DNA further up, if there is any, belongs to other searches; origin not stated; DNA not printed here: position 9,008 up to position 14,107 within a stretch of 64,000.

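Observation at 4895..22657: A 5,920-aa single-ORF surface protein with four beta-helix regions, two DNRLRE-like modules and 38 two-cysteine Ig-like repeats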

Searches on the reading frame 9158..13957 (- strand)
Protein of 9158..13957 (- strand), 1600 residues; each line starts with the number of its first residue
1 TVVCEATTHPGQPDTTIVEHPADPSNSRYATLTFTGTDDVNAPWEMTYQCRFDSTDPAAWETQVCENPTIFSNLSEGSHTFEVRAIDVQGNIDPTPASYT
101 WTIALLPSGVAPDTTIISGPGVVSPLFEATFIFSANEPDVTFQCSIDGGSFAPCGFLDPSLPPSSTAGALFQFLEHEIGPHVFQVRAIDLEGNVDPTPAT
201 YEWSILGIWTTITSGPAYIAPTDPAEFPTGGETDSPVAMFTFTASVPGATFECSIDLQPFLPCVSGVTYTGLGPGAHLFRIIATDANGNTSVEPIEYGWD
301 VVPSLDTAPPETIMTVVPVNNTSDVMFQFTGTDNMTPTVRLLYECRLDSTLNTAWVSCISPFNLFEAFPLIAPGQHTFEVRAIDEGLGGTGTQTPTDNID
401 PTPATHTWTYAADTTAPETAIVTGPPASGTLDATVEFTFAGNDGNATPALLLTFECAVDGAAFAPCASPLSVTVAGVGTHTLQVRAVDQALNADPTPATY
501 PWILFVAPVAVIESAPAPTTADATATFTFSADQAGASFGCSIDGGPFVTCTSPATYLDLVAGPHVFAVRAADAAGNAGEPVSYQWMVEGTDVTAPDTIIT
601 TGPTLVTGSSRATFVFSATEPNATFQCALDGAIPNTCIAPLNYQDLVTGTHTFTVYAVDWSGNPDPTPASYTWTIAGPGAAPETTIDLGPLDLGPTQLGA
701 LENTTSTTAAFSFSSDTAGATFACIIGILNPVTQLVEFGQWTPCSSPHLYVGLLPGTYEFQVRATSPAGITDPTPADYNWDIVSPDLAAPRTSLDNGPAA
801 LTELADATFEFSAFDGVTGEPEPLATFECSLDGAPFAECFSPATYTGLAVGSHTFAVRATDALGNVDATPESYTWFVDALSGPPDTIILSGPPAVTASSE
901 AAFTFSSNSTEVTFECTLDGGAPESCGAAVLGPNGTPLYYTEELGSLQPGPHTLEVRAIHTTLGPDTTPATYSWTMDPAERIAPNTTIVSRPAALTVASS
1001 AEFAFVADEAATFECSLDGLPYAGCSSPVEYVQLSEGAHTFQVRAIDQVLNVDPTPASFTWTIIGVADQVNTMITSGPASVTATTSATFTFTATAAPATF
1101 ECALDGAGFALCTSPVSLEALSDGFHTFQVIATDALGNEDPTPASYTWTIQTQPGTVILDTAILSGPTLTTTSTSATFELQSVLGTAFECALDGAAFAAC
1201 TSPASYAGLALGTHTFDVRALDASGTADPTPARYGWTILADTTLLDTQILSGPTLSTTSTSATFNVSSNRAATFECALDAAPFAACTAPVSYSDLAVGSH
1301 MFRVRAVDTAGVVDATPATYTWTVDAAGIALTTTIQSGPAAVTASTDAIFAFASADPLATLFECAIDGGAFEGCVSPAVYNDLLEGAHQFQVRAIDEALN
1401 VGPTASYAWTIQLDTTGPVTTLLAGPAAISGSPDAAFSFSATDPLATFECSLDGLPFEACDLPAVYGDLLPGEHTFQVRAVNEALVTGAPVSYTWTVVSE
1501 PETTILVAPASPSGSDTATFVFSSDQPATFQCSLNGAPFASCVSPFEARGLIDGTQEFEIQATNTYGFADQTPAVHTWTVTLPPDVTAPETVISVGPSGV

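Call 5: search_protein_families(library=pfam, proteins=[window:9158-13957:-], max_evalue=0.01)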
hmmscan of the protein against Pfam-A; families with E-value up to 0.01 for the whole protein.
window:9158-13957:- (1600 aa): 6 families
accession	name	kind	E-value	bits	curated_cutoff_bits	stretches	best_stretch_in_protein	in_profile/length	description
PF07495.19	Y_Y_Y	-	5.3e-16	58.7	26.6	0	750-773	32-55/65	Y_Y_Y domain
PF19077.6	Big_13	-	2.2e-15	57.4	27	0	1119-1147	70-97/102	Bacterial Ig-like domain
PF03404.22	Mo-co_dimer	-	1.4e-07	32.1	22.7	0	1037-1068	98-127/138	Mo-co oxidoreductase dimerisation domain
PF08205.18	C2-set_2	-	6.4e-06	26.6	21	0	1057-1104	30-80/89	CD80-like C2-set immunoglobulin domain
PF22091.2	DUF6941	-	0.00034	21.4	27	0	275-329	51-102/125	Family of unknown function (DUF6941)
PF08308.17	PEGA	-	0.00097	19.4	20.8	0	635-656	21-42/71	PEGA domain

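Call 6: search_protein_families(library=ncbifam, proteins=[window:9158-13957:-], max_evalue=0.01)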
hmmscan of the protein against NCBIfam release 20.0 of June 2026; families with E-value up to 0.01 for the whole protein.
window:9158-13957:- (1600 aa): 3 families
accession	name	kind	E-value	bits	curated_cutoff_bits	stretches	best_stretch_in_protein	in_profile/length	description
NF047446.1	barrel_OmpL47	domain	1.2e-48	163.5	40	2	455-494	22-59/68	OmpL47-type beta-barrel domain-containing protein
NF033510.3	Ca_tandemer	repeat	6.9e-11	42.4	50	1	1052-1139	6-95/96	Ca2+-stabilized repeat-containing adhesin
NF033707.1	T9SS_sortase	equivalog_domain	0.0013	16.5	420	0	71-92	958-979/1095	type IX secretion system sortase PorU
